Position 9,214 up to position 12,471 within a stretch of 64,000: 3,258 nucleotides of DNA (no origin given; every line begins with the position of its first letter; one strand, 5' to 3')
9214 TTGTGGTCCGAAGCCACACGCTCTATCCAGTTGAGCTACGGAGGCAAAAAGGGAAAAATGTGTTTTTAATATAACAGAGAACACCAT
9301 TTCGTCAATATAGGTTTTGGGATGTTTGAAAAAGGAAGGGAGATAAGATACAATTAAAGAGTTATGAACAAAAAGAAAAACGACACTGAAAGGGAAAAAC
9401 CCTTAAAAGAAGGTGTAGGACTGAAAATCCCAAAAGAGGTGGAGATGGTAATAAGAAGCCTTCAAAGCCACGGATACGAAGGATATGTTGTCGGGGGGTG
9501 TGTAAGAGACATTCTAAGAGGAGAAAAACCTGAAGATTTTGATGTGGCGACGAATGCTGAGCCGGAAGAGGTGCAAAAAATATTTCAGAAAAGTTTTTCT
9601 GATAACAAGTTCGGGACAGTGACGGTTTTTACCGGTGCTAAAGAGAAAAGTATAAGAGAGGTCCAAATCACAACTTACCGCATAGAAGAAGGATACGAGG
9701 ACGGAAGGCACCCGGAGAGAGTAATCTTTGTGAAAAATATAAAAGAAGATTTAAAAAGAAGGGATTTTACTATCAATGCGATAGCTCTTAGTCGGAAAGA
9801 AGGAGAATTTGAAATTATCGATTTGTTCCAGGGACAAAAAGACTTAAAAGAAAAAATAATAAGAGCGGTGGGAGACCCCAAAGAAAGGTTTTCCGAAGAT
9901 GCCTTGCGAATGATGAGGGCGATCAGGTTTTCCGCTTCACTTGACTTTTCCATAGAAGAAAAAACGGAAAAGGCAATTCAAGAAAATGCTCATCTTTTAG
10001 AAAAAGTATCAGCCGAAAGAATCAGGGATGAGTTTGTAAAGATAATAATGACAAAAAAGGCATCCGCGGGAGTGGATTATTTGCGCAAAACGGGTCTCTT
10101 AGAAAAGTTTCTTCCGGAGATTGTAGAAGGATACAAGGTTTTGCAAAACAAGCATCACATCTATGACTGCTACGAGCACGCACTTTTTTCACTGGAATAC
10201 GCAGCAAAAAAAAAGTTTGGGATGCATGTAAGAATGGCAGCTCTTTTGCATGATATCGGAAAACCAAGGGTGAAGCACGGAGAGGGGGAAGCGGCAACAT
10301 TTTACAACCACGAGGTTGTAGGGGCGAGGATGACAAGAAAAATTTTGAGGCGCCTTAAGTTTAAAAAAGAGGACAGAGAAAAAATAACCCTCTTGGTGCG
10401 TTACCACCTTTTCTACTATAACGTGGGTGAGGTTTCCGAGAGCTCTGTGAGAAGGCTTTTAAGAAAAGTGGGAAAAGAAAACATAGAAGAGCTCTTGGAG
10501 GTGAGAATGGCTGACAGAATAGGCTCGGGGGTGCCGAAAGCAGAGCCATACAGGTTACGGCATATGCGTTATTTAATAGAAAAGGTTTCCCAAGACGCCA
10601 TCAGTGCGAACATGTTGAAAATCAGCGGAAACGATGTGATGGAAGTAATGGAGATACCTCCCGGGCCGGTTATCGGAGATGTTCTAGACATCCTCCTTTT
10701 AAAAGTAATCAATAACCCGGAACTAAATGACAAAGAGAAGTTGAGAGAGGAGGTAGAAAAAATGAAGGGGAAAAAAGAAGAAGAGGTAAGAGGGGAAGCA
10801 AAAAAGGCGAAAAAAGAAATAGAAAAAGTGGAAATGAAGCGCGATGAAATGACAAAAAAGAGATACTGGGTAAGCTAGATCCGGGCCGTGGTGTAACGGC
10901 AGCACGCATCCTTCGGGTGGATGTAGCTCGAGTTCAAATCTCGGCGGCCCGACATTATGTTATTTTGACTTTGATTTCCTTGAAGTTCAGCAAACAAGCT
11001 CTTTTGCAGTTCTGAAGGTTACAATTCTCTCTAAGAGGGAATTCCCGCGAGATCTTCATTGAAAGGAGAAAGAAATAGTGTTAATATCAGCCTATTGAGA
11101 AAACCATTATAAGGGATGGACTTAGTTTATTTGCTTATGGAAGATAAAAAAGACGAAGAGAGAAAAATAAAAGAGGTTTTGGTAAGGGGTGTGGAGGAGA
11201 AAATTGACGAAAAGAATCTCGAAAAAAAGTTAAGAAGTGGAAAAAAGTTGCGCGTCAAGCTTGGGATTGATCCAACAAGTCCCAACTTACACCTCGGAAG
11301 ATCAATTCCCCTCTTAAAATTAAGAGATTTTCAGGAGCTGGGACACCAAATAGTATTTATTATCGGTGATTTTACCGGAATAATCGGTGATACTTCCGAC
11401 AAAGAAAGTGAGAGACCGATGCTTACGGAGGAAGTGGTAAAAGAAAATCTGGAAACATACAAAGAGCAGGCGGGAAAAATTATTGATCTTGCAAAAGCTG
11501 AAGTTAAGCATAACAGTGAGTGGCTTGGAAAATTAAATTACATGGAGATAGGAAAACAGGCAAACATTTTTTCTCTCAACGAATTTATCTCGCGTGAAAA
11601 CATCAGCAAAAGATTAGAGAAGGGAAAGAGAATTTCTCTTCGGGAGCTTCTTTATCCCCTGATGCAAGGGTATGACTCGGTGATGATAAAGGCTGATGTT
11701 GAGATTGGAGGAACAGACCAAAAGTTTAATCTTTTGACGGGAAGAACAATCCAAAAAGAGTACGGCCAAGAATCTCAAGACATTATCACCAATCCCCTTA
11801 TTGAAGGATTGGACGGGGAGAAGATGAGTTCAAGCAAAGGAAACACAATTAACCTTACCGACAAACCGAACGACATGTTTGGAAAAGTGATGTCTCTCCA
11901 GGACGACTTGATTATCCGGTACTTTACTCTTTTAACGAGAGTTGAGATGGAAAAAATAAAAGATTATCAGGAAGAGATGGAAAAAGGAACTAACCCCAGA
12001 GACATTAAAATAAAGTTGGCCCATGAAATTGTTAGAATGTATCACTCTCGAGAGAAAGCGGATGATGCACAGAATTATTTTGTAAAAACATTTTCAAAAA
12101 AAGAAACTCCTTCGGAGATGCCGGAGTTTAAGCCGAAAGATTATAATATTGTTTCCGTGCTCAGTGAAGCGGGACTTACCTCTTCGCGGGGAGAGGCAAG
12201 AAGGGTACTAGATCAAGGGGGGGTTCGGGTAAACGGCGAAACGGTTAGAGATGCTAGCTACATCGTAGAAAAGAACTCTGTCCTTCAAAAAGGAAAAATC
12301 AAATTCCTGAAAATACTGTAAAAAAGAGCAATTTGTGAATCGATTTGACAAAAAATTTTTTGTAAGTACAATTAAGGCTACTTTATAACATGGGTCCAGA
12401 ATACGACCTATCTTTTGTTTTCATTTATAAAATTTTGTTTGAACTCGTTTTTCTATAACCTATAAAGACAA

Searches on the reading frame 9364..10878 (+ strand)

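Call 57: search_protein_families(library=pfam, proteins=[window:9364-10878:+], max_evalue=0.001)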
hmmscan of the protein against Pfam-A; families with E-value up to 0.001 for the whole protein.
window:9364-10878:+ (504 aa): 4 families
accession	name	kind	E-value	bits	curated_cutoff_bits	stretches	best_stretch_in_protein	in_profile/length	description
PF01743.26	PolyA_pol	-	8.2e-37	126.8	23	1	41-167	2-126/126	Poly A polymerase head domain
PF12627.12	PolyA_pol_RNAbd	-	2e-23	82.4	22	1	194-253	1-60/64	Probable RNA and SrmB- binding site of polymerase A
PF01966.28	HD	-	3.9e-12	46.9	22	1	271-386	3-113/116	HD domain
PF13735.12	tRNA_NucTran2_2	-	1.2e-08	35.5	27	1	324-463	24-148/149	tRNA nucleotidyltransferase domain 2 putative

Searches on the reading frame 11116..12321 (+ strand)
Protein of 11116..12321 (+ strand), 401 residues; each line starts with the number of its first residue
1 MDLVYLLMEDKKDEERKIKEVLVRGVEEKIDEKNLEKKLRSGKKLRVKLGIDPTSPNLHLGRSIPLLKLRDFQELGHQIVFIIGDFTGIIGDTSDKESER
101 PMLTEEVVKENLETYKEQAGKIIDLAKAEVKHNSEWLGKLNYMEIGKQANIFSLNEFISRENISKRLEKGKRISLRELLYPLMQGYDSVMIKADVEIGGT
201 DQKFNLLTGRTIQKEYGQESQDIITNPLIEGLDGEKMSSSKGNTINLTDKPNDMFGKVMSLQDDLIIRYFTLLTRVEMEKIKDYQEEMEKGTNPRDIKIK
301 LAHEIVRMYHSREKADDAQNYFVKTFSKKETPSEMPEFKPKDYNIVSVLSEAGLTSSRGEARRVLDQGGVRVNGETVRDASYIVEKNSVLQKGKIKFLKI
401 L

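Call 57: search_protein_families(library=pfam, proteins=[window:11116-12321:+], max_evalue=0.001)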
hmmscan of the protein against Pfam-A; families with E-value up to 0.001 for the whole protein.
window:11116-12321:+ (401 aa): 3 families
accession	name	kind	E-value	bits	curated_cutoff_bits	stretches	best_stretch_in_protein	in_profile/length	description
PF00579.31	tRNA-synt_1b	-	9.9e-79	265.1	21.1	1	42-326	3-291/292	tRNA synthetases class I (W and Y)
PF01479.30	S4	-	2.9e-12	46.5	22.8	1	347-389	5-47/48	S4 domain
PF22421.1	SYY_C-terminal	-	8.5e-10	38.8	27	1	333-391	7-67/83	Tyrosine--tRNA ligase SYY-like C-terminal domain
